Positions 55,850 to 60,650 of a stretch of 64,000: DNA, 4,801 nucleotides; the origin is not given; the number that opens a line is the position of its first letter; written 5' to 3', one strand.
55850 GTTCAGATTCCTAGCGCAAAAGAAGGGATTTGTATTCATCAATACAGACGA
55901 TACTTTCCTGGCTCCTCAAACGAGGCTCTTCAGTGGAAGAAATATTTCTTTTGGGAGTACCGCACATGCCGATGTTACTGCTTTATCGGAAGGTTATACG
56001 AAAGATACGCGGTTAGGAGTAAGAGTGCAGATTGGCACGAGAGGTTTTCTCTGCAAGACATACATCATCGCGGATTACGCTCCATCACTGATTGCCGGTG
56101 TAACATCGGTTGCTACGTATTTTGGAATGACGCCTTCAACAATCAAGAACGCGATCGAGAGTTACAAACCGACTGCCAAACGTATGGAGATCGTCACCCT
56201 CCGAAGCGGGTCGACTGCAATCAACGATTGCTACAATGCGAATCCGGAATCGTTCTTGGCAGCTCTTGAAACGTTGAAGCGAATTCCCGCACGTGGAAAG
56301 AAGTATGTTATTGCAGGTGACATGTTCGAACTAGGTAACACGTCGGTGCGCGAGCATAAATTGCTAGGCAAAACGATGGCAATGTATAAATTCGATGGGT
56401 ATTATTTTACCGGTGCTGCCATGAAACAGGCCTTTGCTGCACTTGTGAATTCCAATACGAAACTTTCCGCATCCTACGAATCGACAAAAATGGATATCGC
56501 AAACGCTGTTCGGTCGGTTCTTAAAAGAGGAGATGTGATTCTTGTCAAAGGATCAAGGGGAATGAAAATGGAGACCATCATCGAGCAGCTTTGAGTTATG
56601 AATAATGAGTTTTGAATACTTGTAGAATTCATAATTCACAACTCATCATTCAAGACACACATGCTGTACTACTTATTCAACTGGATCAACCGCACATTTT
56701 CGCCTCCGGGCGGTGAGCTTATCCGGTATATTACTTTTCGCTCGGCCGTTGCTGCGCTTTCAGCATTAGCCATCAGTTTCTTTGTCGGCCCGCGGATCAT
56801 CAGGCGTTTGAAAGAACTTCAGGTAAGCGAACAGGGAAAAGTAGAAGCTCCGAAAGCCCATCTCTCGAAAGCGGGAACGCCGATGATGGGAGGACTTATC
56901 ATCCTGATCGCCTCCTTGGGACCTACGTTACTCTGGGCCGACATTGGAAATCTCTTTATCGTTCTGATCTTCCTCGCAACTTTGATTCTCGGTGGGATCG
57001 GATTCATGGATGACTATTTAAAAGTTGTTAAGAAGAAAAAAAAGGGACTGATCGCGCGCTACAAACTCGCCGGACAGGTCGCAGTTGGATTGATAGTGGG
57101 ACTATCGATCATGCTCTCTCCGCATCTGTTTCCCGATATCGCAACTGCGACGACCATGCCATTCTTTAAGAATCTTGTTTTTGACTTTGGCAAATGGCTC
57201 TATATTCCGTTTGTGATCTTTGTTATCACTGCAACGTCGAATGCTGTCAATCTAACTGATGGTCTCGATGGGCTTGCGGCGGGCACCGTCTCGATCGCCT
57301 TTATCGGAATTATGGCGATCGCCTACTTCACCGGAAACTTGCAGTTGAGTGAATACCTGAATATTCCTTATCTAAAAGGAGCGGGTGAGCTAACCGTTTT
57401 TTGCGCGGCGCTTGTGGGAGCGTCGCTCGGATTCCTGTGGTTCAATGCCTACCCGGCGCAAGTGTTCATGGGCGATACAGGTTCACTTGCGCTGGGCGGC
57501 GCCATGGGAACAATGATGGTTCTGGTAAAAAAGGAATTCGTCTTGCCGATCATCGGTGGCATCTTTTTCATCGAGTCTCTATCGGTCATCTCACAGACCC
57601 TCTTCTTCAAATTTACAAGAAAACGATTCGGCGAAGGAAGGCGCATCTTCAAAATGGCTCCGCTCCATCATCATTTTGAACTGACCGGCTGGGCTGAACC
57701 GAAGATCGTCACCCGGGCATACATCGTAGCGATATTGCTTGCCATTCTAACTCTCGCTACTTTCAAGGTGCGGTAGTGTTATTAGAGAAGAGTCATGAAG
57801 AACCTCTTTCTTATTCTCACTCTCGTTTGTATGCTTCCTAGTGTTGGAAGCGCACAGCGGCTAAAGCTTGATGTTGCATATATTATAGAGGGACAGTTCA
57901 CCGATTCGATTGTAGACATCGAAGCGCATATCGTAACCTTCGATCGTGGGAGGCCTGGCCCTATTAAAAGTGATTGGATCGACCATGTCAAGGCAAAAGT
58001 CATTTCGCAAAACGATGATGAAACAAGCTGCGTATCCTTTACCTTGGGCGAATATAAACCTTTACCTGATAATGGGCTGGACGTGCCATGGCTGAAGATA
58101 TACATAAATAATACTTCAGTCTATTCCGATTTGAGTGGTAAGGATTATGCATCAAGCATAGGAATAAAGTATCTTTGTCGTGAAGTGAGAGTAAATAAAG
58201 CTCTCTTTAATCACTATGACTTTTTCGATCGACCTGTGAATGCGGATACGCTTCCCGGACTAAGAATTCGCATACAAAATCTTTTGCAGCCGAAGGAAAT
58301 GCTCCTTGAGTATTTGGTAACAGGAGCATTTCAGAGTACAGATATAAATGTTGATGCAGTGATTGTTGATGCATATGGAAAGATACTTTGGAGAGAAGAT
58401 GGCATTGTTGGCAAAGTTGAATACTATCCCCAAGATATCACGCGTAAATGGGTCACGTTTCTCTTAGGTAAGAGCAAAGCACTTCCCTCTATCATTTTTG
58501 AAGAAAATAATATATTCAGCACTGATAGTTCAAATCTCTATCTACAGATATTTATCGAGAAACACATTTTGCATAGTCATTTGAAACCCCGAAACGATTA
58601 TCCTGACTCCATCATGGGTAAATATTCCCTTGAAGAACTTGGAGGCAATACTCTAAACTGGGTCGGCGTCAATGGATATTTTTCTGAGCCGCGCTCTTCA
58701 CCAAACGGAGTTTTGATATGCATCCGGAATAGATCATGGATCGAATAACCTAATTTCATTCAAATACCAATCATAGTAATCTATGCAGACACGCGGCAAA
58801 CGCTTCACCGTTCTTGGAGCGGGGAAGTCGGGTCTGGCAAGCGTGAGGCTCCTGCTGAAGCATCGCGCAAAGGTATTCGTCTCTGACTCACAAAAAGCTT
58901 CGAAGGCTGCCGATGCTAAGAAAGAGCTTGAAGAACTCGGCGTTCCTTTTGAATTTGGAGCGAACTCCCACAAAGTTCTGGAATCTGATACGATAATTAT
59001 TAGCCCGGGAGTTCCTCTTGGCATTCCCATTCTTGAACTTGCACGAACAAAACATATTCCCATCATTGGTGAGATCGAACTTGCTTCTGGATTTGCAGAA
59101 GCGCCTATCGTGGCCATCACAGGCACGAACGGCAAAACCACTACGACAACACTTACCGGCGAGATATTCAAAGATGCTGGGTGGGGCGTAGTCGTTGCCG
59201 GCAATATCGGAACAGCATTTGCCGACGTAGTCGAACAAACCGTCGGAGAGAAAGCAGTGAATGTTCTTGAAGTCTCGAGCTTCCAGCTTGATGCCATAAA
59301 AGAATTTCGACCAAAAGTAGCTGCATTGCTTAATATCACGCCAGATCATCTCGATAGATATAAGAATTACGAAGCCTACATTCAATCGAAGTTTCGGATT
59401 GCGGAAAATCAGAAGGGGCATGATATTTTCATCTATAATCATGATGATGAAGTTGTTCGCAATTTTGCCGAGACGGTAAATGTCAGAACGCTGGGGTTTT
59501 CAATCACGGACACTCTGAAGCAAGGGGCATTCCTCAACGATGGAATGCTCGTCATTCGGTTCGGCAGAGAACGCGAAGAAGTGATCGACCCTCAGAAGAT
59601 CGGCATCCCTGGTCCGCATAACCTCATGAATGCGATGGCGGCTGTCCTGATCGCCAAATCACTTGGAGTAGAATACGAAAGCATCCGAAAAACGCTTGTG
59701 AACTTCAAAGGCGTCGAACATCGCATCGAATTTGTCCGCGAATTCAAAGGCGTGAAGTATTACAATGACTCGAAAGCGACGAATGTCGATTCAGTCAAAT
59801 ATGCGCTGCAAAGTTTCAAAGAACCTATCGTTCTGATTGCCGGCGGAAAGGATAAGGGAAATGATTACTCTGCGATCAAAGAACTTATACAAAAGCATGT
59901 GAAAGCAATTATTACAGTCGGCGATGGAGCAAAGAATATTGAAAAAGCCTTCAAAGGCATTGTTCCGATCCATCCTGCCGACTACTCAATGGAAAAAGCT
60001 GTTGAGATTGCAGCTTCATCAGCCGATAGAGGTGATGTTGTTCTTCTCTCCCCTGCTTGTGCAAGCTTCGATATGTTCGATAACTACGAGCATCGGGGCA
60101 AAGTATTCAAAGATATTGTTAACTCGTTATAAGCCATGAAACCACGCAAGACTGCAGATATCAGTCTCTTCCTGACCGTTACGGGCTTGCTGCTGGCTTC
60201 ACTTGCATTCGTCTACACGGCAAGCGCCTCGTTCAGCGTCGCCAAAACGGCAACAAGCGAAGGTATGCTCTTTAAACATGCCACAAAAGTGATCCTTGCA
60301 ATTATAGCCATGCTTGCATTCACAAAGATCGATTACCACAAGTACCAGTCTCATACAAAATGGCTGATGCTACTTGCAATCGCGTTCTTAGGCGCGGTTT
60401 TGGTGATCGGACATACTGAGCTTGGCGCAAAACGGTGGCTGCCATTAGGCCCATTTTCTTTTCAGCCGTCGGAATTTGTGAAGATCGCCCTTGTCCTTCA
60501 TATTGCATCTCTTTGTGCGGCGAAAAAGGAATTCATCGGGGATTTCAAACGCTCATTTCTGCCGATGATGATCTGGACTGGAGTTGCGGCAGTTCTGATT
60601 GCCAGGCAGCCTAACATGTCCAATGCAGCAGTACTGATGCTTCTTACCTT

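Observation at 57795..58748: Low-GC secreted ORF inserted between mraY and murD in the dcw cluster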

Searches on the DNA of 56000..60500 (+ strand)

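Call 51: search_rna_families(source=window, start=56000, end=60500, threshold=evalue, max_evalue=1)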
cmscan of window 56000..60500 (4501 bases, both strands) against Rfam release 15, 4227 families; matches with E-value up to 1: 2.
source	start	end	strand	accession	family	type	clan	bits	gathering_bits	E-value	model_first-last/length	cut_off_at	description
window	56602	56647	-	RF03339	mir-3047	Gene; miRNA;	-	22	53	0.67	1-61/61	no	mir-3047 microRNA precursor family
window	56589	56663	-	RF04113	MIR1523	Gene; miRNA;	-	21.6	96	0.86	1-92/92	no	MIR1523 microRNA precursor family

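Call 88: search_rna_families(sources=[L087, L096], threshold=evalue, max_evalue=0.1)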
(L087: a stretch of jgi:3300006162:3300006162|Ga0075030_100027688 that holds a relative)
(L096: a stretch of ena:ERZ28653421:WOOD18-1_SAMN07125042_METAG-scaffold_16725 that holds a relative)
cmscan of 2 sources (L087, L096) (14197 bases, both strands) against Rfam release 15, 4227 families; matches with E-value up to 0.1: 1.
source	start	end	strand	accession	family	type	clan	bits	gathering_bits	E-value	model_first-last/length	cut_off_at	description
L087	1099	1154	+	RF01687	Acido-Lenti-1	Gene; sRNA;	-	30.1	37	0.0015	1-46/46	no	Acido-Lenti-1 RNA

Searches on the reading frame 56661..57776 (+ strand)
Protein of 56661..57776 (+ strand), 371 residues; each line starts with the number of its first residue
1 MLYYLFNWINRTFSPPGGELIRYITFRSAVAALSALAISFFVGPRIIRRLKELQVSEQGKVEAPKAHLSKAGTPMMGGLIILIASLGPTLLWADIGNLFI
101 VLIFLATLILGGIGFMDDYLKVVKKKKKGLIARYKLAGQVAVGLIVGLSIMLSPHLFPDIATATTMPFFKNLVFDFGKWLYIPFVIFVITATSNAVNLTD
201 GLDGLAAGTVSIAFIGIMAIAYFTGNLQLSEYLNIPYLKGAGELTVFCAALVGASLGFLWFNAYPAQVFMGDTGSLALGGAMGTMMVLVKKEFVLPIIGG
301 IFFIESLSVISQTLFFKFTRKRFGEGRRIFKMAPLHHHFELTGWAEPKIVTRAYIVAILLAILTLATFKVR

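Call 3: search_protein_families(library=pfam, proteins=[window:56661-57776:+], max_evalue=1)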
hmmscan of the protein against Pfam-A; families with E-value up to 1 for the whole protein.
window:56661-57776:+ (371 aa): 2 families
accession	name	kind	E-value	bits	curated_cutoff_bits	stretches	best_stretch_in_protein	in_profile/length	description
PF00953.26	Glycos_transf_4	-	3.8e-37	128.2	27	1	101-289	2-159/160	Glycosyl transferase family 4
PF10555.14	MraY_sig1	-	0.022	14.6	20.1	1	70-82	1-13/13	Phospho-N-acetylmuramoyl-pentapeptide-transferase signature 1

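Call 11: find_related_loci(query=window:56661-57773:+, collection=genome_contigs, flank=6000)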
Query window:56661-57773:+ (371 aa) in genome_contigs; peptide patterns used: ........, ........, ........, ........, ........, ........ (x = any residue, [..] = any of these).
600 stretches matched a pattern (row limit reached: there are more); 595 encode a relative of the query (tblastn E <= 1e-3); the best 80 are kept; 80 distinct loci.
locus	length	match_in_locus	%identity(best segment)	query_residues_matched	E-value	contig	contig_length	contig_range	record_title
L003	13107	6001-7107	61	1-371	1e-147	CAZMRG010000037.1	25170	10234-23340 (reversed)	MAG TPA_asm: uncultured Ignavibacteriales bacterium isolate binchicken_co54_475 genome assembly, contig: NODE_3385_lengt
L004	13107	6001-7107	62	1-371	2e-145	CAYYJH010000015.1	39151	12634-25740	MAG TPA_asm: uncultured Ignavibacteriaceae bacterium isolate binchicken_co275_506 genome assembly, contig: NODE_1024_len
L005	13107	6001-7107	63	1-371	1e-144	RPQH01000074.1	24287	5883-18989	MAG: Ignavibacteriae bacterium isolate metabat2.211 metabat2.211_Contig_420575, whole genome shotgun sequence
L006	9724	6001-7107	61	1-371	7e-143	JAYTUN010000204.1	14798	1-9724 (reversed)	MAG: Ignavibacteria bacterium isolate GFS_5551 GFS_5551_203, whole genome shotgun sequence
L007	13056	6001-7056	58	19-371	1e-137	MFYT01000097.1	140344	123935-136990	MAG: Candidatus Raymondbacteria bacterium RIFOXYA2_FULL_49_16 rifoxya2_full_scaffold_65, whole genome shotgun sequence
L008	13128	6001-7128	63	1-371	1e-133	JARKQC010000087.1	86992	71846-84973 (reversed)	MAG: Bacteroidota bacterium isolate Reactor_maxbin.046 k141_698697, whole genome shotgun sequence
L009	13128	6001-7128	62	1-371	6e-136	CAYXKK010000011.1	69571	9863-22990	MAG TPA_asm: uncultured Melioribacter sp. isolate SRP318679_co1_368 genome assembly, contig: NODE_560_length_69571_cov_6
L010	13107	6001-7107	65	1-371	1e-159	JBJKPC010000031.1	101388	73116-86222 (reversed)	MAG: Candidatus Kryptoniota bacterium isolate Bin_110 S1Ck127_3540347_flag_0_multi_21.9975_len_101388, whole genome shot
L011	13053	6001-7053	53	16-371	7e-119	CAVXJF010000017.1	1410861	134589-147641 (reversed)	MAG: Vicinamibacterales bacterium isolate MFD05567.bin.1.201 genome assembly, contig: contig_935, whole genome shotgun s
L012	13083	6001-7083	52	1-371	7e-117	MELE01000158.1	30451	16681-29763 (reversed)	MAG: Acidobacteria bacterium RIFCSPLOWO2_12_FULL_67_14b rifcsplowo2_12_scaffold_3996, whole genome shotgun sequence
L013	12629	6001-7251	46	1-371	4e-116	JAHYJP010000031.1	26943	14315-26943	MAG: Bacteroidales bacterium isolate KA25 NODE_948_length_26975_cov_6.069167, whole genome shotgun sequence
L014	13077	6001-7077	51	1-371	1e-115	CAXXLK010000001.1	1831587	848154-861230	MAG: Desulfobacterales bacterium isolate c905b435-fdb9-4221-98b7-76b06078fb47 genome assembly, contig: contig_1, whole g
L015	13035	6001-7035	52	19-371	2e-115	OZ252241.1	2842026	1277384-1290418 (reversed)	MAG: Vicinamibacterales bacterium isolate 2064dafd-9b2a-4308-b7d3-9406566bb03f genome assembly, chromosome: 1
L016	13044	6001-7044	53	1-358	1e-115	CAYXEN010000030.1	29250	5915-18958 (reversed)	MAG TPA_asm: uncultured bacterium isolate binchicken_co172_248 genome assembly, contig: NODE_1099_length_29250_cov_10.58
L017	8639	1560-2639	54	1-371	4e-115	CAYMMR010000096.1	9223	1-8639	MAG TPA_asm: uncultured Nitrospinota bacterium isolate binchicken_co21_483 genome assembly, contig: NODE_6689_length_922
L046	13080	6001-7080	51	1-371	8e-109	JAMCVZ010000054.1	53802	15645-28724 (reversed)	MAG: Nitrospirae bacterium isolate FK_Sedi_B_Bin.71 NODE_1498_length_53802_cov_23.1499, whole genome shotgun sequence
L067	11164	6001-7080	47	1-371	2e-106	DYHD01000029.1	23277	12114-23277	MAG TPA_asm: Thermodesulfovibrio yellowstonii isolate BE2012_37_10 Afr_mines_BE2012_1094_length_23277_cov_3_969641, whol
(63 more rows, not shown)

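Call 22: search_protein_families(library=pfam, proteins=[L003:7134-7796:+, L005:7134-7769:+, L006:7137-7787:+], max_evalue=1)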
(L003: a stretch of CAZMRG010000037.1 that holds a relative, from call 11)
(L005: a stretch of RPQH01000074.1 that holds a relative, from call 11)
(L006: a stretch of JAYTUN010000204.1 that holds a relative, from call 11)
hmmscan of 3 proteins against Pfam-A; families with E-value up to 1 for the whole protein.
L003:7134-7796:+ (221 aa): 1 family
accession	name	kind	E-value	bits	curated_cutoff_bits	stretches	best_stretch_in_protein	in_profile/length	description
PF13505.12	OMP_b-brl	-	0.00063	20.4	28.7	1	42-219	24-175/175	Outer membrane protein beta-barrel domain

L005:7134-7769:+ (212 aa): 4 families
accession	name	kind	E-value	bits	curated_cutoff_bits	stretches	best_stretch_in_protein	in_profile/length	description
PF13505.12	OMP_b-brl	-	5.3e-05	23.9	28.7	1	58-207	41-172/175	Outer membrane protein beta-barrel domain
PF01617.23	Surface_Ag_2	-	0.007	16.3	22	1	112-166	134-185/247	Surface antigen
PF09411.16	PagL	-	0.034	14.7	23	1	121-167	48-99/136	Lipid A 3-O-deacylase (PagL)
PF03922.20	OmpW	-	0.05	14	24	1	126-189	94-162/195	OmpW family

L006:7137-7787:+ (217 aa): 1 family
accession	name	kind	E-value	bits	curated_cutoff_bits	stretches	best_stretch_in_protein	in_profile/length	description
PF13505.12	OMP_b-brl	-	9.4e-08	32.9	28.7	1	38-215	25-175/175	Outer membrane protein beta-barrel domain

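Call 94: search_protein_families(library=pfam, proteins=[L046:7080-8195:+, L067:7087-8226:+], max_evalue=0.01)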
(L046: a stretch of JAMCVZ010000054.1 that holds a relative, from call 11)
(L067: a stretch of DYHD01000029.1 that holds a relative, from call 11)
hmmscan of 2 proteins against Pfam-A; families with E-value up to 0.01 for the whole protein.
L046:7080-8195:+ (372 aa): 3 families
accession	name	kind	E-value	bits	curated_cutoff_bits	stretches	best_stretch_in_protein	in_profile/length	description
PF00768.25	Peptidase_S11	-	9e-63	212.4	27.6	1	36-261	4-237/239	D-alanyl-D-alanine carboxypeptidase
PF02113.21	Peptidase_S13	-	1.9e-05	24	22.8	1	43-89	16-63/444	D-Ala-D-Ala carboxypeptidase 3 (S13) family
PF13354.11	Beta-lactamase2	-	7.1e-05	22.7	22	1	59-187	13-145/214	Beta-lactamase enzyme family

L067:7087-8226:+ (380 aa): 3 families
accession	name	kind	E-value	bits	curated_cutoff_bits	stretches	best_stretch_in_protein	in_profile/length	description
PF00768.25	Peptidase_S11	-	2.6e-61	207.6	27.6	1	68-290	7-237/239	D-alanyl-D-alanine carboxypeptidase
PF02113.21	Peptidase_S13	-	1.6e-07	30.9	22.8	1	74-116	19-61/444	D-Ala-D-Ala carboxypeptidase 3 (S13) family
PF13354.11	Beta-lactamase2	-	3.8e-06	26.8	22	1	76-215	2-144/214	Beta-lactamase enzyme family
